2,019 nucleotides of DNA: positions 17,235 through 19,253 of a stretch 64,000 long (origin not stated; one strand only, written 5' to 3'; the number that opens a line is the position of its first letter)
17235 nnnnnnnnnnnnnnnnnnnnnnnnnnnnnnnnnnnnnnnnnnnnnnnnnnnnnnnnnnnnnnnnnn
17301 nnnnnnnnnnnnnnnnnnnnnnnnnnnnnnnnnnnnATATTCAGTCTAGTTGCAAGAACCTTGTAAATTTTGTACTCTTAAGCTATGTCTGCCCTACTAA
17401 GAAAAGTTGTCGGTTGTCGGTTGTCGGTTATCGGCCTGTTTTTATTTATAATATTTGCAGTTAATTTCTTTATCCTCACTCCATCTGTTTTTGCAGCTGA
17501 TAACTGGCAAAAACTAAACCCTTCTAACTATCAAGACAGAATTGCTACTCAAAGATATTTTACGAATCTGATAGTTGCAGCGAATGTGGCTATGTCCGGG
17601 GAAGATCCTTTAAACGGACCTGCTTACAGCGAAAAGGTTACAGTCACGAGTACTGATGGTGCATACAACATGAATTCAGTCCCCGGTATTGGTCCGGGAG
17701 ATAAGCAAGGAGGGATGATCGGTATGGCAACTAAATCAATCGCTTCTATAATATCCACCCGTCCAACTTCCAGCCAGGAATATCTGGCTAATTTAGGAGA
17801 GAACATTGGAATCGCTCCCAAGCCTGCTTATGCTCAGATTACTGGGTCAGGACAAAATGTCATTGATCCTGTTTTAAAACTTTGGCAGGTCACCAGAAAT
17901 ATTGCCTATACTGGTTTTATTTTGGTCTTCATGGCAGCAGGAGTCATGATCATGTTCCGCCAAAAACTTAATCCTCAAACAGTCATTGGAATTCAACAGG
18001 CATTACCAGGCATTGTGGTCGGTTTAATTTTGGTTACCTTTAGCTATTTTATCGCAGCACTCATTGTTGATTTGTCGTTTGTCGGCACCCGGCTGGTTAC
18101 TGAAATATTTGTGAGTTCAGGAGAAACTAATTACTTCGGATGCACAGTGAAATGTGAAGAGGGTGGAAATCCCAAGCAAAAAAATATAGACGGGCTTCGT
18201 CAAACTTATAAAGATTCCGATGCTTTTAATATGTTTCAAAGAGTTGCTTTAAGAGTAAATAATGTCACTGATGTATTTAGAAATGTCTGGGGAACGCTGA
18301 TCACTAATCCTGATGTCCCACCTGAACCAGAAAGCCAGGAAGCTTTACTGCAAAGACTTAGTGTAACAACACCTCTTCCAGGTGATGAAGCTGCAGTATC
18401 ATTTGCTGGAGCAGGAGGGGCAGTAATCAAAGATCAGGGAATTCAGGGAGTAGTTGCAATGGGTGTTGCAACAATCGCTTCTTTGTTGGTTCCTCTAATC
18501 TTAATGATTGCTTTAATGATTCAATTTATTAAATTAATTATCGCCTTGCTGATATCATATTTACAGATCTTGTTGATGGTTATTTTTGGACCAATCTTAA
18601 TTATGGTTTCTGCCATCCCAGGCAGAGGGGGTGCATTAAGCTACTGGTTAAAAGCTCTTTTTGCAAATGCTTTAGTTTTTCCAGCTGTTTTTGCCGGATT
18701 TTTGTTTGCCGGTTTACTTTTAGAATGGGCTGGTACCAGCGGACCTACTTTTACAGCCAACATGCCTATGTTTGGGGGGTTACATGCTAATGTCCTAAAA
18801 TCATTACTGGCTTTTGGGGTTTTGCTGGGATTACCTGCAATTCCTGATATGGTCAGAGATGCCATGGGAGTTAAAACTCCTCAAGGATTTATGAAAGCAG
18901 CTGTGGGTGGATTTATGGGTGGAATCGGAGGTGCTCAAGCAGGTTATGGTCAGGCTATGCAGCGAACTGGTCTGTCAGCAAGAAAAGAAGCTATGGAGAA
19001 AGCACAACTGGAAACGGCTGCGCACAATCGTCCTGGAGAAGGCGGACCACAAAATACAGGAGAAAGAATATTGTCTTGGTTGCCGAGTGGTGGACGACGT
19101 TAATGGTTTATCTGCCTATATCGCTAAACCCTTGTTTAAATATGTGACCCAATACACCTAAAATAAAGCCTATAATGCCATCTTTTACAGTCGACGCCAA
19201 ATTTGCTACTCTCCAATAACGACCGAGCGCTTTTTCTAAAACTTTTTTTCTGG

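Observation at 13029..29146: Compact T4SS-like apparatus next to the origin, without relaxase, coupling protein or VirB11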

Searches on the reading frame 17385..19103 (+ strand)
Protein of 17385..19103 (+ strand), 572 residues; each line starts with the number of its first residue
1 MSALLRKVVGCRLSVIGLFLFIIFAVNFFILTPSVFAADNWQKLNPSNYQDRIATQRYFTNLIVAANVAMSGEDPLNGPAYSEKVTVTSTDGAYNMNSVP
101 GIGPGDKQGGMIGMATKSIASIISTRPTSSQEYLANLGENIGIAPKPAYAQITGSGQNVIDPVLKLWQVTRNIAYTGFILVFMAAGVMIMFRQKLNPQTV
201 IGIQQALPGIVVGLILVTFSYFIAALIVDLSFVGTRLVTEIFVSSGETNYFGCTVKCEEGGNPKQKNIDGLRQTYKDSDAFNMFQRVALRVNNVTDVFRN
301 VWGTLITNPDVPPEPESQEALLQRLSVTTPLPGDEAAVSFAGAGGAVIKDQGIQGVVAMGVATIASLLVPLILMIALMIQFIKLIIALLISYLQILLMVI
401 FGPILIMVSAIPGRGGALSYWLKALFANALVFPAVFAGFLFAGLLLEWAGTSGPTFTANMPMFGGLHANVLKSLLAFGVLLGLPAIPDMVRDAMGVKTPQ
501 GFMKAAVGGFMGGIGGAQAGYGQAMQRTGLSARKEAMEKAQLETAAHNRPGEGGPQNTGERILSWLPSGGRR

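Call 4: search_protein_families(library=pfam, proteins=[window:17385-19103:+], max_evalue=0.1)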
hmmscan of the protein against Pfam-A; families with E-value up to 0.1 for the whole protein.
window:17385-19103:+ (572 aa): 0 families

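Call 7: search_protein_families(library=ncbifam, proteins=[window:17385-19103:+], max_evalue=0.1)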
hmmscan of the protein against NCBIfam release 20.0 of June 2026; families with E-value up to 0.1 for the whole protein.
window:17385-19103:+ (572 aa): 1 family
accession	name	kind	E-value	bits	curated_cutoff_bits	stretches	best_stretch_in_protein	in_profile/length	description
NF038271.1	strep_PBP2X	exception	0.063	11.4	1050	1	6-32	19-45/750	penicillin-binding protein PBP2X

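Call 19: find_homologous_proteins(query=window:17385-19103:+, max_evalue=0.00001)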
Query window:17385-19103:+ (572 aa): 334 proteins with E <= 0.00001 among 8000 candidates; the best 120 are listed.
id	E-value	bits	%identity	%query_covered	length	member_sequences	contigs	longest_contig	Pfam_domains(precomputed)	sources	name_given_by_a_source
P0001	0.0e+0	1257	100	100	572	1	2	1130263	-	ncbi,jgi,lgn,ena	ncbi:MAG: hypothetical protein WCV81_00065 [Microgenomates group bacterium]|jgi:hypothetical protein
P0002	2.0e-217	741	65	97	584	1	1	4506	-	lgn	-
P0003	7.6e-215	733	67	91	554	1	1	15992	-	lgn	-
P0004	6.0e-192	657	60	96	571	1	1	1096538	-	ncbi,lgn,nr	ncbi:MAG: hypothetical protein PHQ59_00765 [Candidatus Daviesbacteria bacterium]|nr:hypothetical pro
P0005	1.0e-163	564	54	95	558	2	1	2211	-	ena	-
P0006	8.9e-162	558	52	97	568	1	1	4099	-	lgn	-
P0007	1.2e-160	554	53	90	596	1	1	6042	-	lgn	-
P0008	3.5e-160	553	54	97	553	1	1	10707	-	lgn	-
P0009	2.5e-153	530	51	100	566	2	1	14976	-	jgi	-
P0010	7.8e-142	492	52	87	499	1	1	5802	-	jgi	jgi:hypothetical protein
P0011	2.1e-101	359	39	96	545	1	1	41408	-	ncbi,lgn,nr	ncbi:MAG: hypothetical protein M1142_03705 [Patescibacteria group bacterium]|nr:hypothetical protein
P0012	9.3e-98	346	48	34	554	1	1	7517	-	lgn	-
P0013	7.2e-97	344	39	92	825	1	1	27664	-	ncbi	-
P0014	2.9e-95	338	41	92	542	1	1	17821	-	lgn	-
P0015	3.2e-95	338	40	97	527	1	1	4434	-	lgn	-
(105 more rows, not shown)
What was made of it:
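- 17385..19103 (+): VirB6-like polytopic membrane protein (572 aa, about 7 TM). 334 homologues found, all unannotated (call 19).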

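Call 21: find_encoding_contigs(protein=P0001, flank=10000, max_places=2)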
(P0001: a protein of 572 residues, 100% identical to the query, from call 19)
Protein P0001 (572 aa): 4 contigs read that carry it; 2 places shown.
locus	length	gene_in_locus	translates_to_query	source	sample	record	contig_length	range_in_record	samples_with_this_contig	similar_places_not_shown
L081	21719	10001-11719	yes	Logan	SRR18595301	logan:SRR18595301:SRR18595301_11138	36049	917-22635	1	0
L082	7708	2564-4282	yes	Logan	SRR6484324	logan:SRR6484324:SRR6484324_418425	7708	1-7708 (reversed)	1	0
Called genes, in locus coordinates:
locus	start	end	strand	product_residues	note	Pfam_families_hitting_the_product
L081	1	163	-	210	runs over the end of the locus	PF00156:Pribosyltran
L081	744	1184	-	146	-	PF01668:SmpB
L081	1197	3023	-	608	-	-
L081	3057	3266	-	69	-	PF18901:DUF5657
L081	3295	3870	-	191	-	PF03703:bPH_2 (weak)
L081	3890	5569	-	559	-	PF08486:SpoIID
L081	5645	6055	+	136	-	PF18895:T4SS_pilin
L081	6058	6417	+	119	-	PF18895:T4SS_pilin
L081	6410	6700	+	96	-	PF18895:T4SS_pilin (weak)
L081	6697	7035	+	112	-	PF18895:T4SS_pilin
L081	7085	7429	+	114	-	PF18895:T4SS_pilin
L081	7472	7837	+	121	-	-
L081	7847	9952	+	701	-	-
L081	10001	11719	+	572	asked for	-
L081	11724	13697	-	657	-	-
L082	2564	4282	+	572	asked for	-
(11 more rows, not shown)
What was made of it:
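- Tried and rejected: The look-up of the VirB6-like protein worked (call 21).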

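Call 23: search_solved_structures(query=A1, max_evalue=10)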
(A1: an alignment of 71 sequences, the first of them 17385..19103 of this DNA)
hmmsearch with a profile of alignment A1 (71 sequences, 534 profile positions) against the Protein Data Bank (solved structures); distinct sequences matched with E-value up to 10: 1.
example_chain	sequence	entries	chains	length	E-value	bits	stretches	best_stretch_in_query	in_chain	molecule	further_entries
5oqt_C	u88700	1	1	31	0.54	12.3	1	387-415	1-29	Uncharacterized protein YneM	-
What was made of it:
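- On VirB6/TrbL: No PDB sequence hit (call 23).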

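Call 32: predict_structure(alignment_id=A1)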
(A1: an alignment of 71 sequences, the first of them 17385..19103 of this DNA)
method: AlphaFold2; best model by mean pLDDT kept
length: 572 residues; sequences in the alignment: 71
mean_pLDDT: 76.7   pTM: 0.61
mean pLDDT of the five models: 76.7, 74.1, 73.9, 73.8, 72.8
residues with pLDDT >= 90: 178; 70-90: 224; 50-70: 111; < 50: 59
segments of 3 or more residues with pLDDT < 50: 122-127, 129-131, 147-152, 327-349, 351-354, 569-572
pLDDT, mean of each block of 10 residues (from residue 1): 50 69 80 52 80 80 78 82 80 78 78 65 46 54 52 62 86 92 91 89 90 92 90 94 93 75 91 91 87 71 64 57 53 43 43 54 78 90 94 94 94 92 96 97 86 68 80 91 96 89 70 76 84 90 76 52 56 38
secondary structure, 60 per line:
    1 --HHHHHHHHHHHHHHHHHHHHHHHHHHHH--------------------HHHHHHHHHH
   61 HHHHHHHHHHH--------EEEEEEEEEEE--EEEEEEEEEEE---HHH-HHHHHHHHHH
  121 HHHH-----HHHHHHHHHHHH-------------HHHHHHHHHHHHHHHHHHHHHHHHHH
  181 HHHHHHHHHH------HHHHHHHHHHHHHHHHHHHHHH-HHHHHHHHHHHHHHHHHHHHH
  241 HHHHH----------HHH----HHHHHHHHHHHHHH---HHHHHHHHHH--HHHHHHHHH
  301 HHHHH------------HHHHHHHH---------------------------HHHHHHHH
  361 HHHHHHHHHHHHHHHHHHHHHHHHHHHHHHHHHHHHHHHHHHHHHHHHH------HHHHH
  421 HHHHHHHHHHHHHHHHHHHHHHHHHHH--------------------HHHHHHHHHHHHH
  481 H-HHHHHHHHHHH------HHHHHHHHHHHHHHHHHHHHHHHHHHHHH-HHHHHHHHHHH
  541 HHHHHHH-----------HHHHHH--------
elements in order: H3-30 H51-71 E80-90 E93-103 H111-124 H130-141 H155-190 H197-218 H220-245 H263-276 H280-289 H292-305 H318-325 H353-409 H416-447 H468-481 H483-493 H500-528 H530-547 H559-564
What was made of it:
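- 17385..19103 (+): AF2 model pLDDT 76.7 (call 32).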

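Call 76: search_protein_families(library=pfam, alignment_id=A1, max_evalue=1)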
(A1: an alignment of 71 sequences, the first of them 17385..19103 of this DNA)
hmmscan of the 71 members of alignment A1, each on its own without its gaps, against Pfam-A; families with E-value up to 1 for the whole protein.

A. member 1, window:17385-19103:+ (572 aa): 0 families

B. families by the number of members that match (of 71 scanned): 16 families
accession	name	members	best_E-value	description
PF04956.18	TrbC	6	2.6e-05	TrbC/VIRB2 pilin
PF23924.1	DUF7263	6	0.0059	Family of unknown function (DUF7263)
PF13441.11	Gly-zipper_YMGG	1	0.0016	YMGG-like Gly-zipper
PF21724.2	DUF6861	1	0.0096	Family of unknown function (DUF6861)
PF20721.2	C19orf12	1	0.011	C19orf12-like protein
PF13415.12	Kelch_3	1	0.034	Galactose oxidase, central domain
PF21025.2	Fapy_DNA_glyco_C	1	0.06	Formamidopyrimidine-DNA glycosylase C-terminal domain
PF22865.1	MgtS-like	1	0.08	Small protein MgtS-like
PF13783.11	DUF4177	1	0.14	Domain of unknown function (DUF4177)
PF08733.15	PalH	1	0.27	PalH/RIM21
PF15664.10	TMEM252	1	0.32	Transmembrane protein 252 family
PF08708.16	PriCT_1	1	0.36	Primase C terminal 1 (PriCT-1)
PF09843.14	DUF2070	1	0.59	Predicted membrane protein (DUF2070)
PF00642.30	zf-CCCH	1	0.8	Zinc finger C-x8-C-x5-C-x3-H type (and similar)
PF20159.5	YidB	1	0.8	YidB-like protein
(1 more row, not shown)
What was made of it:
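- Tried and rejected: Sequence profiles of the VirB6-like family against the PDB and Pfam gave nothing relevant (calls 23, 76).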

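Call 77: fold_search(model_id=the predicted structure, library=pdb)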
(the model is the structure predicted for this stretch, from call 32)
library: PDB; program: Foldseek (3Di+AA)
matches with E <= 10: 267; with E <= 0.001: 0
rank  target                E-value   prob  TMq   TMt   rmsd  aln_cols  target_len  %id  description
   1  8rtd_L                2.9e-02  0.96  0.21  0.37  11.4       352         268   13  Stalk-Arches-IMC structure from the fully-assembled R388 type IV secretion system determined by cryo-EM. (released 2024-06-19)
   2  8rt9_F                6.5e-02  0.84  0.19  0.33  11.4       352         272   12  Stalk complex full-length structure (TrwJ/VirB5-TrwI/VirB6) from the fully-assembled R388 type IV secretion system det (released 2024-06-19)
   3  7o3v_F                1.6e-01  0.82  0.20  0.36  12.4       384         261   11  Stalk complex structure (TrwJ/VirB5-TrwI/VirB6) from the fully-assembled R388 type IV secretion system determined by c (released 2022-06-22)
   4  7o3v_G                2.3e-01  0.63  0.20  0.34  11.5       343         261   13  Stalk complex structure (TrwJ/VirB5-TrwI/VirB6) from the fully-assembled R388 type IV secretion system determined by c (released 2022-06-22)
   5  7udn_B                4.8e-01  0.12  0.09  0.15  26.8       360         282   10  Crystal structure of designed helical repeat protein RPB_PLP1_R6 in alternative conformation 2 (released 2023-03-22)
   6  9ryf_A                5.5e-01  0.08  0.09  0.09  27.4       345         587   13  Heterodimeric ABC exporter TmrAB (wild type) in ATP-bound outward-facing occluded conformation in the absence of Mg2+ (released 2026-04-08)
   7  7n6g_3N               6.3e-01  0.08  0.09  0.12  55.1       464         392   11  C1 of central pair (released 2022-05-18)
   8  7n6g_3R               7.6e-01  0.10  0.11  0.15  50.2       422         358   11  C1 of central pair (released 2022-05-18)
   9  7n6g_3W               9.1e-01  0.08  0.11  0.14  47.5       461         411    9  C1 of central pair (released 2022-05-18)
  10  6a93_B                9.5e-01  0.07  0.10  0.14  30.4       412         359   12  Crystal structure of 5-HT2AR in complex with risperidone (released 2019-02-13)
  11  6ral_A                1.1e+00  0.09  0.11  0.10  28.4       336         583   14  Heterodimeric ABC exporter TmrAB under turnover conditions in asymmetric unlocked return conformation (released 2019-07-31)
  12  9p85_R                1.1e+00  0.10  0.11  0.17  28.1       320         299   15  NTSR1-Gi-NTS(8-13) GTP-Bound Complex in the Canonical, AHD Closed State, 3DVA Sorted (C-Closed*-GTP) (released 2026-03-25)
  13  6rai_A                1.1e+00  0.04  0.10  0.09  27.9       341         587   13  Heterodimeric ABC exporter TmrAB in ATP-bound outward-facing occluded conformation (released 2019-07-31)
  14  8rtd_H                1.2e+00  0.66  0.17  0.37   7.9       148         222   16  Stalk-Arches-IMC structure from the fully-assembled R388 type IV secretion system determined by cryo-EM. (released 2024-06-19)
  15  8gk0_B                1.3e+00  0.09  0.07  0.05  20.4       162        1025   11  Multi-drug efflux pump RE-CmeB bound with Erythromycin (released 2023-06-07)
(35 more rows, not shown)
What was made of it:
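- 17385..19103 (+): The Foldseek top four are all TrwI/VirB6 (call 77).
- On VirB6/TrbL: Foldseek top four are TrwI, E 0.03-0.23 (call 77).
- Checked: TrwI/VirB6 chains are the top four Foldseek hits (E 0.03-0.23, call 77).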
